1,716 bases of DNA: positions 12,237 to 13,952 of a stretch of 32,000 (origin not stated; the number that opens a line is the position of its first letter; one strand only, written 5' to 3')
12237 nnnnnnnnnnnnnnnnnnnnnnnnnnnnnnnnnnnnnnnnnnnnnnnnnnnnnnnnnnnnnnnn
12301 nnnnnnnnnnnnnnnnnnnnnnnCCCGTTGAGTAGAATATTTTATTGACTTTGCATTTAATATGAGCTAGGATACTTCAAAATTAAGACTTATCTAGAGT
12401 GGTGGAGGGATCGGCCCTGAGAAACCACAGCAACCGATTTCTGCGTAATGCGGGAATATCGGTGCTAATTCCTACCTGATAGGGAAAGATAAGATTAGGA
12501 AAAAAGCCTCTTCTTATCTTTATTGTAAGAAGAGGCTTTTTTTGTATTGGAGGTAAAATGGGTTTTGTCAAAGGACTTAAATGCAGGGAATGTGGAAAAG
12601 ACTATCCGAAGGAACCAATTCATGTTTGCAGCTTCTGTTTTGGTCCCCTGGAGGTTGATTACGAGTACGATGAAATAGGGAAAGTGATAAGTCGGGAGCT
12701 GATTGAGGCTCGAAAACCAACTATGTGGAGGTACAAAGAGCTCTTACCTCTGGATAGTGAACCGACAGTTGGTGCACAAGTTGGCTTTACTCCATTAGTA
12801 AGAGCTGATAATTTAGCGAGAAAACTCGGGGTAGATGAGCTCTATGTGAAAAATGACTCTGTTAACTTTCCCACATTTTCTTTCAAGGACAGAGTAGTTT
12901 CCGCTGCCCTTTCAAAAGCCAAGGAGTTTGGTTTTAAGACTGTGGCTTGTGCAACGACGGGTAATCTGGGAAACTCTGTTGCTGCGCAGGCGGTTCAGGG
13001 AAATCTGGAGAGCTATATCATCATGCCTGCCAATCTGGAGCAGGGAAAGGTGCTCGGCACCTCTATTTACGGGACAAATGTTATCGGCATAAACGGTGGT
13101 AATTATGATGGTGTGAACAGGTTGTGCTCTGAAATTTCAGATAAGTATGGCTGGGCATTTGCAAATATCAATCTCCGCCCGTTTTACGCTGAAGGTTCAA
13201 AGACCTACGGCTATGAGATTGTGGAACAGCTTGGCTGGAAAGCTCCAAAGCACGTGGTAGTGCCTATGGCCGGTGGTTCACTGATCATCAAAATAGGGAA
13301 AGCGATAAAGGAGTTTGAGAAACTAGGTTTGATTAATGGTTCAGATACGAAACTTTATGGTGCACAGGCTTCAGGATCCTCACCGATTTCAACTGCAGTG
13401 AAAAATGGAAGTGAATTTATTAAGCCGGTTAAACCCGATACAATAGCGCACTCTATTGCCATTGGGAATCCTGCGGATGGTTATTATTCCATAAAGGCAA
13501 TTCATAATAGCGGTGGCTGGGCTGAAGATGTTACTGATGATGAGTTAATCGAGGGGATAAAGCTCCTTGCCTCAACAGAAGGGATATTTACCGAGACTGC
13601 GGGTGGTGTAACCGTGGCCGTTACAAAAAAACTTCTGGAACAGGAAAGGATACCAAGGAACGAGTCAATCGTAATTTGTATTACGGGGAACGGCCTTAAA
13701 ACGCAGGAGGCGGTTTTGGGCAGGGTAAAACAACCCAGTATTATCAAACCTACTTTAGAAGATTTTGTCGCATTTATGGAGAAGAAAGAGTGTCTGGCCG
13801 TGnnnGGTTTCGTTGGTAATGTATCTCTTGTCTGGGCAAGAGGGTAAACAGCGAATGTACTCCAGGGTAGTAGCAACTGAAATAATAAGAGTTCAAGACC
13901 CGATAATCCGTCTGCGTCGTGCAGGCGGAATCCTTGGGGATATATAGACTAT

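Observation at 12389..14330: SAM-I riboswitch controlling a ThrC homologue plus a CysO-like sulfur carrier: candidate protein-thiocarboxylate, O-phosphohomoserine-dependent homocysteine synthesis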

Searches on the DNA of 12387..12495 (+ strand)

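Call 53: build_rna_model(alignment_id=A4)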
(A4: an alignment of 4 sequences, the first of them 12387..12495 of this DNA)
Model R1 built from alignment A4 (4 sequences, 132 columns); structure: RNAalifold consensus.
model positions 114; base pairs 35; branch points 2; effective number of sequences 1.08; information 0.59 bits per position. Calibrated on 0.2 Mb of random sequence (short: E-values are rough).
structure used (alignment columns):
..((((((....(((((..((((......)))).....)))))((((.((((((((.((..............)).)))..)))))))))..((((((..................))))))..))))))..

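Call 54: search_with_rna_model(model_id=R1, sources=[L010, L011, L012, L013, L014, L015, L016, L017, L018, L019, L020, L021, L022, L023, L024, L025, L026, L027, L028, L029, L030, L031, L032, L033, L034, L035, L036, L037, L038, L039, L040, L041, L042, L043, L044, L045, L046, L047, L048, L049, L050, L051, L052, L053, L054, L055, L056, L057, L058, L059, L060, L061, L062, L063, L064, L065, L066, L067, L068, L069, L070, L071, L072, L073, L074, L075, L076, L077, L078, L079, L080, L081, L082, L083, L084, L085, L086, L087, L088, L089, L090, L091, L092, L093, L094, L095, L096, L097, L098, L099, L100, L101, L102, L103, L104, L105, L106, L107, L108, L109], max_evalue=0.01)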
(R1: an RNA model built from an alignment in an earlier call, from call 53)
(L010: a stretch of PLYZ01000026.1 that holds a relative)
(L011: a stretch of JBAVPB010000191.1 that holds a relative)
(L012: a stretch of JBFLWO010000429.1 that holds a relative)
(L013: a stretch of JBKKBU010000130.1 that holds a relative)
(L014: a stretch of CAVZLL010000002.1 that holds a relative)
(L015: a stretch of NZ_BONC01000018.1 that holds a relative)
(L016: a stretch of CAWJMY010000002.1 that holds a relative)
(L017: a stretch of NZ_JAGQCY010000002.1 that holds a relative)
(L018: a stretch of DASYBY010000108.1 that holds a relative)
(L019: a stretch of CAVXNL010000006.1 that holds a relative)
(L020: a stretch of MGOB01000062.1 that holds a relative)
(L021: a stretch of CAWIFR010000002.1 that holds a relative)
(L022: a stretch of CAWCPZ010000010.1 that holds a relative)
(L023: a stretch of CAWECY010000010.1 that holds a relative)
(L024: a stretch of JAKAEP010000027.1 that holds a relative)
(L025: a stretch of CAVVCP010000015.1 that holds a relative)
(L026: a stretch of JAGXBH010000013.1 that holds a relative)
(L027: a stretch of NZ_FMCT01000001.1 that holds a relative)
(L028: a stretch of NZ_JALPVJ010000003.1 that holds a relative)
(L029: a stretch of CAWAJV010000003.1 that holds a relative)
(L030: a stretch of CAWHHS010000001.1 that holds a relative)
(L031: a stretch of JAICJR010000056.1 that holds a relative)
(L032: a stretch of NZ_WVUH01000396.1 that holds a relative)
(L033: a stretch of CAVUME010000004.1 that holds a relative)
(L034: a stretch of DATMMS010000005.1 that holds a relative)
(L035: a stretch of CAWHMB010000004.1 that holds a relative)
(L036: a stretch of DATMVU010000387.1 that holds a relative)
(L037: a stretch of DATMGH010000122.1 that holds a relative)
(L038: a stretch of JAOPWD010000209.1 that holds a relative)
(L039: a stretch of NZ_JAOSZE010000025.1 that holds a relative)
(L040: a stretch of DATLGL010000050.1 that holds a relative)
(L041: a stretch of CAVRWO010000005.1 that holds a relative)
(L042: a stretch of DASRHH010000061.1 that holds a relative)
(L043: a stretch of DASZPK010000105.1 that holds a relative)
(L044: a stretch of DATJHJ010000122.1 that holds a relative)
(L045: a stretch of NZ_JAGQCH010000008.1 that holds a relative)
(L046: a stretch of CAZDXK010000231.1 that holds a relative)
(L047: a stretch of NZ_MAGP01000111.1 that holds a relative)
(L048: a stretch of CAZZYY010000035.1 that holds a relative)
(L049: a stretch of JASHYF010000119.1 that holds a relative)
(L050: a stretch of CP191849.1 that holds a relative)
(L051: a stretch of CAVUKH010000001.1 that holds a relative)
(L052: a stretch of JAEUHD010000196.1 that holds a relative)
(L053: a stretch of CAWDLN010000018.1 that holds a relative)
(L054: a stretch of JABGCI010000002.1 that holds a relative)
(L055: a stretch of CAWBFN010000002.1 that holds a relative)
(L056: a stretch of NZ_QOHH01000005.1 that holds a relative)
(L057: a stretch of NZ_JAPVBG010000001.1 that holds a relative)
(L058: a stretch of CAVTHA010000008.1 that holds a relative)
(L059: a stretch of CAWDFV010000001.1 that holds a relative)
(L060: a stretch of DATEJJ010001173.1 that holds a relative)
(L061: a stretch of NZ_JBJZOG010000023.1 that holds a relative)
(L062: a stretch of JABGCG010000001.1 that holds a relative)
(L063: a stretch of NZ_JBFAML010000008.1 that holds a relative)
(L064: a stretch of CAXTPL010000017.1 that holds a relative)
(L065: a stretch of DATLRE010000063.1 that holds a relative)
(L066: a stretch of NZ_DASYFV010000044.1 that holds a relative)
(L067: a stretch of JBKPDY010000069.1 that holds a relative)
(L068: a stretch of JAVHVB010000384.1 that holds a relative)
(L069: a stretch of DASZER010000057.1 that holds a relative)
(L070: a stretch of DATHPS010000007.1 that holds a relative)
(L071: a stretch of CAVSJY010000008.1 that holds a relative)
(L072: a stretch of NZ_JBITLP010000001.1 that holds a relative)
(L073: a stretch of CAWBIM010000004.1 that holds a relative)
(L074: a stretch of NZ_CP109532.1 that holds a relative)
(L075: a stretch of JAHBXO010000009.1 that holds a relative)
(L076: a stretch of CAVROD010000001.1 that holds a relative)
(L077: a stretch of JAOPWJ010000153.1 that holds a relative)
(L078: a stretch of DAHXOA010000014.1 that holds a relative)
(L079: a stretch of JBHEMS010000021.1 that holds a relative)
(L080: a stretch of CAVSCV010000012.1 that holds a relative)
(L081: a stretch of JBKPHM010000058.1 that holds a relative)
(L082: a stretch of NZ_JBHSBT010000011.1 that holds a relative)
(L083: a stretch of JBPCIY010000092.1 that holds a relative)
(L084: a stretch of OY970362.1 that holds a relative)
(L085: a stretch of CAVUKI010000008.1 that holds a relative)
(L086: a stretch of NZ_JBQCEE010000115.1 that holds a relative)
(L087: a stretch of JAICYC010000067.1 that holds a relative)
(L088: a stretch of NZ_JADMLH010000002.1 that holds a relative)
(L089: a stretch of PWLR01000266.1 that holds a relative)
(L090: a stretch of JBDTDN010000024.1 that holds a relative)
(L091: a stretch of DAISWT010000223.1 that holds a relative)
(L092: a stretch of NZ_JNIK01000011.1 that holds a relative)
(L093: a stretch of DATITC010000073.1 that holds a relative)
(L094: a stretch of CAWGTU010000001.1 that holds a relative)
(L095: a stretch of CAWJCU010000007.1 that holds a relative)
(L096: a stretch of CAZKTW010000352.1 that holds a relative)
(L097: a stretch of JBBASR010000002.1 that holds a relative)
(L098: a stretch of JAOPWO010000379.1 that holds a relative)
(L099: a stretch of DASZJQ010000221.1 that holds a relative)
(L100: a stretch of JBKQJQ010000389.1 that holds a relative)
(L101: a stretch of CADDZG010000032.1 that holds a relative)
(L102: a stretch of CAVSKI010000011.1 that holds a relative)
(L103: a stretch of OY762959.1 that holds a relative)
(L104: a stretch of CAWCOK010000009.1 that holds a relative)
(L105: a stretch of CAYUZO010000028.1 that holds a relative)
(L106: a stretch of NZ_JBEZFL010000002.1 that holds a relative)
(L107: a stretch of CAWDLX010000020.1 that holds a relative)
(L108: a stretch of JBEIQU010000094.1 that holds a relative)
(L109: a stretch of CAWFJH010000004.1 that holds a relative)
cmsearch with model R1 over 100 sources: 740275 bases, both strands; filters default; matches with E-value up to 0.01: 81.
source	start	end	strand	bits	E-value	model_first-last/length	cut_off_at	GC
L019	7294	7406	-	81.7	3.6e-25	1-114/114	no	0.56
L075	3216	3345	+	76.8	1.9e-23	1-114/114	no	0.6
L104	6381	6493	-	74.4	1.4e-22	1-114/114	no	0.5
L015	3049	3184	-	72.4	6.6e-22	1-114/114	no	0.69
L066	4975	5122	-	72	9.1e-22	1-114/114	no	0.66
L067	4967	5094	-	72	9.6e-22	1-114/114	no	0.67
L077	408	535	+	72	9.8e-22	1-114/114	no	0.7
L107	2138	2268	-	71.9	1e-21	1-114/114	no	0.66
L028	5199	5334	-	71.3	1.6e-21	1-114/114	no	0.68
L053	633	768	-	71.1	2e-21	1-114/114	no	0.65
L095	2008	2121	+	70.9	2.3e-21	1-114/114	no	0.63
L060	22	148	+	70.3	3.7e-21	1-114/114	no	0.67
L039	1144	1278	-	69.9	5.4e-21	1-114/114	no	0.67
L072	927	1066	+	69.8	5.6e-21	1-114/114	no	0.69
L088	1351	1491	+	69.8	5.9e-21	1-114/114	no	0.67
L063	6545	6680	+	69.5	7.3e-21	1-114/114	no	0.69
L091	1589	1700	+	68.9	1.1e-20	1-114/114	no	0.64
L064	6272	6397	+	68.8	1.3e-20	1-114/114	no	0.61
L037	3840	3961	+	68.6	1.5e-20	1-114/114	no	0.65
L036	4120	4259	+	68.5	1.6e-20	1-114/114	no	0.65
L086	7533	7677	-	68.4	1.7e-20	1-114/114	no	0.7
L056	2763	2891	+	68.3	1.9e-20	1-114/114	no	0.71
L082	1564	1695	-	68.1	2.3e-20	1-114/114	no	0.7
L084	3412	3505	+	67.8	3e-20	1-114/114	no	0.62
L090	3654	3798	-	67.7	3.1e-20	1-114/114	no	0.68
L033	1752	1846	-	67.4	4e-20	1-114/114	no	0.58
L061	7286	7418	-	66.8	6.5e-20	1-114/114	no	0.7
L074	3177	3308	+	66.7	7.3e-20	1-114/114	no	0.69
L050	5781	5914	-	66.5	8.6e-20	1-114/114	no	0.69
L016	6898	7003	-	65.6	1.7e-19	1-114/114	no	0.6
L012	1599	1703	-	65.6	1.8e-19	1-114/114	no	0.67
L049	7008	7102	+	65.4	2.1e-19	1-114/114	no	0.62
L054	6003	6129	-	64.7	3.5e-19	1-114/114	no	0.72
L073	3444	3548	+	64.4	4.5e-19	1-114/114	no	0.64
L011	924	1050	-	64.4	4.7e-19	1-114/114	no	0.56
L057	6595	6724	-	63.8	7.4e-19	1-114/114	no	0.72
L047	5708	5840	-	63.7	7.9e-19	1-114/114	no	0.71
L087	3942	4037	-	62.8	1.6e-18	1-114/114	no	0.6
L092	4744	4881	-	62.7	1.8e-18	1-114/114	no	0.7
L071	602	718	+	62.4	2.4e-18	1-114/114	no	0.62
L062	7087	7215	+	61.9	3.6e-18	1-114/114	no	0.73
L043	2609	2743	+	61.6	4.4e-18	1-114/114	no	0.59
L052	655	780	+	61.1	6.8e-18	1-114/114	no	0.62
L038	4683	4819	+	61.1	7e-18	1-114/114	no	0.7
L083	3144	3256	+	60.3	1.3e-17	1-114/114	no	0.58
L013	1490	1629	-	60.2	1.4e-17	1-114/114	no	0.71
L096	3331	3448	-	60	1.7e-17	1-114/114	no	0.58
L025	1428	1536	-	59.6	2.4e-17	1-114/114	no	0.61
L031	961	1087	+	58.7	4.9e-17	1-114/114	no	0.61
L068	1023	1171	-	58.4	5.8e-17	1-114/114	no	0.68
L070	1528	1623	-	58.4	5.9e-17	1-114/114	no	0.62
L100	3708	3819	-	57.4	1.3e-16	1-114/114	no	0.61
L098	3806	3933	+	57.4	1.4e-16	1-114/114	no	0.73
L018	1471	1559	-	57.2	1.6e-16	1-114/114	no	0.63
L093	4432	4534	-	56.7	2.5e-16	1-114/114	no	0.71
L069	361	500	-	56.6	2.7e-16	1-114/114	no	0.72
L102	2802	2906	+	56.4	3.1e-16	1-114/114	no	0.58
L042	2900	3012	+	55.2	8.3e-16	1-114/114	no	0.66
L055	4522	4633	+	55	9.4e-16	1-114/114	no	0.65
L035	7356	7466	-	54.2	1.9e-15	1-114/114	no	0.62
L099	100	200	+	53.6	3e-15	1-114/114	no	0.66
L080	3561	3676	-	53.4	3.5e-15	1-114/114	no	0.65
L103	3083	3184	+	51.9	1.2e-14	1-114/114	no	0.63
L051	2556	2657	-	51.6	1.6e-14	1-114/114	no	0.66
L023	2348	2446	+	50.6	3.6e-14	1-114/114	no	0.66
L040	557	655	+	50.5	3.7e-14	1-114/114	no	0.64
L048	1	133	+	50.1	5.2e-14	2-114/114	5'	0.65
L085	6572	6672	+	49.8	6.8e-14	1-114/114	no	0.65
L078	1140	1243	-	49.6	7.7e-14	1-114/114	no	0.66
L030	6808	6922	-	49.4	9.2e-14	1-114/114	no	0.68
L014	1240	1363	-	43.3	1.4e-11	1-114/114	no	0.67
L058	653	773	-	41.8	4.6e-11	1-114/114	no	0.65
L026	1372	1475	-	40.7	1.1e-10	1-114/114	no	0.57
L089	6381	6518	-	40.6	1.2e-10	1-114/114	no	0.67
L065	1485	1603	-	40.3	1.5e-10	1-114/114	no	0.71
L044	6712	6821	+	40.3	1.6e-10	1-114/114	no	0.68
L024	6935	7039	-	39.9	2e-10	1-114/114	no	0.61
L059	3627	3734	-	38.4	7.4e-10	1-114/114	no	0.58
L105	1560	1664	+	37.6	1.4e-09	1-114/114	no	0.62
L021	4402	4524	+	37.4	1.6e-09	1-114/114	no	0.71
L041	906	1024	-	36.6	3.2e-09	1-114/114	no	0.6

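Call 55: search_with_rna_model(model_id=R1, sources=[L110, L111, L112, L113, L114, L115, L116, L117, L118, L119, L120, L121, L122, L123, L124, L125, L126, L127, L128, L129, L001, L003, L005, L007, L009, window], max_evalue=0.01)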
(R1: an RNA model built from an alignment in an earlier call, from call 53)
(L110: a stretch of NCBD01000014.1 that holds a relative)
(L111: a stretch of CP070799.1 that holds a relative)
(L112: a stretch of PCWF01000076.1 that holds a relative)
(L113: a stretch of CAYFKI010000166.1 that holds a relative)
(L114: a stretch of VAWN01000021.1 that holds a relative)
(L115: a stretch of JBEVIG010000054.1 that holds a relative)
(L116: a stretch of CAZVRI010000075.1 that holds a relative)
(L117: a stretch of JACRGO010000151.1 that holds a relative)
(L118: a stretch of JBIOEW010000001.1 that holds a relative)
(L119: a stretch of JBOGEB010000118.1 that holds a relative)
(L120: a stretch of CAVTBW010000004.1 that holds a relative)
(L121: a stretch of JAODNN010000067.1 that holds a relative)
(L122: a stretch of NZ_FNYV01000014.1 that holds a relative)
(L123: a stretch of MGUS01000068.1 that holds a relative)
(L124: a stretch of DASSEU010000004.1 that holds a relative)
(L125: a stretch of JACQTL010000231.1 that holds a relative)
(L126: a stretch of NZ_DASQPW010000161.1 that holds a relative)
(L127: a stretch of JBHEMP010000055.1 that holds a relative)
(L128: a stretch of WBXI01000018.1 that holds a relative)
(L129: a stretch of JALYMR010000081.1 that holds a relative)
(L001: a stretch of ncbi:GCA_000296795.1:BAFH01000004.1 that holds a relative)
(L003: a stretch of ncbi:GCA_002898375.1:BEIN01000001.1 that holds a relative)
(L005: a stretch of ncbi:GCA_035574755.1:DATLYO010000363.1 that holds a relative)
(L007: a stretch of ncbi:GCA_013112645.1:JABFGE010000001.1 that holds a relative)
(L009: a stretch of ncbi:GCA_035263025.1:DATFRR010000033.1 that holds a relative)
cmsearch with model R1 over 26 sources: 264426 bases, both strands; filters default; matches with E-value up to 0.01: 19.
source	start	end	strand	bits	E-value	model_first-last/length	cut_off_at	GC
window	12387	12495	+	124.1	1.3e-40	1-114/114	no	0.48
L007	9826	9934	+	123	3.1e-40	1-114/114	no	0.5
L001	9802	9924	+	111.8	2.9e-36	1-114/114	no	0.48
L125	614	716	+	76.4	9.4e-24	1-114/114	no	0.7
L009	7878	7990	+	75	2.9e-23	1-114/114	no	0.7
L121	4664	4791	+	72.8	1.8e-22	1-114/114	no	0.73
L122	4153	4288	-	69.4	2.8e-21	1-114/114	no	0.68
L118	6383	6479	+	64.4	1.6e-19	1-114/114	no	0.6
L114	6339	6472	-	64.1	2e-19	1-114/114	no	0.68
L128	5196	5314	-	63.3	3.9e-19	1-114/114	no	0.69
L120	1771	1864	-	63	5.3e-19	1-114/114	no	0.6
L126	1260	1366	-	62.6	7.3e-19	1-114/114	no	0.67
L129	3178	3277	+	57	6.9e-17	1-114/114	no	0.67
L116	4891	5009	-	56.1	1.5e-16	1-114/114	no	0.56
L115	1642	1768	-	55.4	2.5e-16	1-114/114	no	0.61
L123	4070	4183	+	54.2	6.8e-16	1-114/114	no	0.54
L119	4211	4321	-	53.4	1.2e-15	1-114/114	no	0.68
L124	6436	6522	-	47.9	1.1e-13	1-114/114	no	0.64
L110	2206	2309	-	40.1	6.3e-11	1-114/114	no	0.58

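Call 59: search_with_rna_model(model_id=R1, source=L130, max_evalue=0.01)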
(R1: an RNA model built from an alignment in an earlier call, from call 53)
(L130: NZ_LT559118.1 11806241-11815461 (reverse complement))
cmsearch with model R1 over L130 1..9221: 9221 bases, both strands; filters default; matches with E-value up to 0.01: 1.
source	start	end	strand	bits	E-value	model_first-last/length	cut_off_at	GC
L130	3843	3984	+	60.6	1.2e-19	1-114/114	no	0.69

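Call 68: search_with_rna_model(model_id=R1, sources=[L131, L132, L133, L003, L005], max_evalue=1)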
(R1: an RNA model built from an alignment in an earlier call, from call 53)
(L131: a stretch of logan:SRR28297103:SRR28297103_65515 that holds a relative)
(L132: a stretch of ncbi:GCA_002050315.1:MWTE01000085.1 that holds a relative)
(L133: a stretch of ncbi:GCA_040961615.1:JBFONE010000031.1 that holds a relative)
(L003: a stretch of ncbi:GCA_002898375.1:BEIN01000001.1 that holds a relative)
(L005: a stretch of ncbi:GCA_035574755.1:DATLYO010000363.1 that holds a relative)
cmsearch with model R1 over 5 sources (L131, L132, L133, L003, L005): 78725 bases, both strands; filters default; matches with E-value up to 1: 3.
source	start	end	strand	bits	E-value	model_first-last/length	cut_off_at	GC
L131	7791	7917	+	107.3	3.3e-35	1-114/114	no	0.46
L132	7679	7801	+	106.1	8.7e-35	1-114/114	no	0.54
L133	7781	7895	+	90.3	3.5e-29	1-114/114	no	0.53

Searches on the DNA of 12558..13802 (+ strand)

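Call 24: search_rna_families(sources=[L001, L003], threshold=gathering)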
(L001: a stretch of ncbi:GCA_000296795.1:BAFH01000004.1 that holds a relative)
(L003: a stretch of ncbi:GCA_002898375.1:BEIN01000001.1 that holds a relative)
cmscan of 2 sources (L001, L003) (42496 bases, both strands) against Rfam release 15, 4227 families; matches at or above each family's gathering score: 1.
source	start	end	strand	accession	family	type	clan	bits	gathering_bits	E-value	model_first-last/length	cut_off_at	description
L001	9802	9924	+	RF00162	SAM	Cis-reg; riboswitch;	CL00012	85.3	44.4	6.2e-19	1-108/108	no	SAM riboswitch aptamer (S box leader)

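Call 38: search_rna_families(sources=[L009, L005, L007], threshold=gathering)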
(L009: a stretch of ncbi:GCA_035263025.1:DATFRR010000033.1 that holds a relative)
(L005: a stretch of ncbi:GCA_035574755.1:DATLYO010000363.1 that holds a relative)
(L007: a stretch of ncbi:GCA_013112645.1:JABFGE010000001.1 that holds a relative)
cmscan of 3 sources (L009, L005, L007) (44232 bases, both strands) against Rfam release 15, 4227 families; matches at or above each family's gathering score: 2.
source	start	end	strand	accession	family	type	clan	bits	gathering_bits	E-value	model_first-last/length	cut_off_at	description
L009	7878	7990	+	RF00162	SAM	Cis-reg; riboswitch;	CL00012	77.2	44.4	1.5e-16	1-108/108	no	SAM riboswitch aptamer (S box leader)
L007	9826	9934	+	RF00162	SAM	Cis-reg; riboswitch;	CL00012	74.7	44.4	7.7e-16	1-108/108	no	SAM riboswitch aptamer (S box leader)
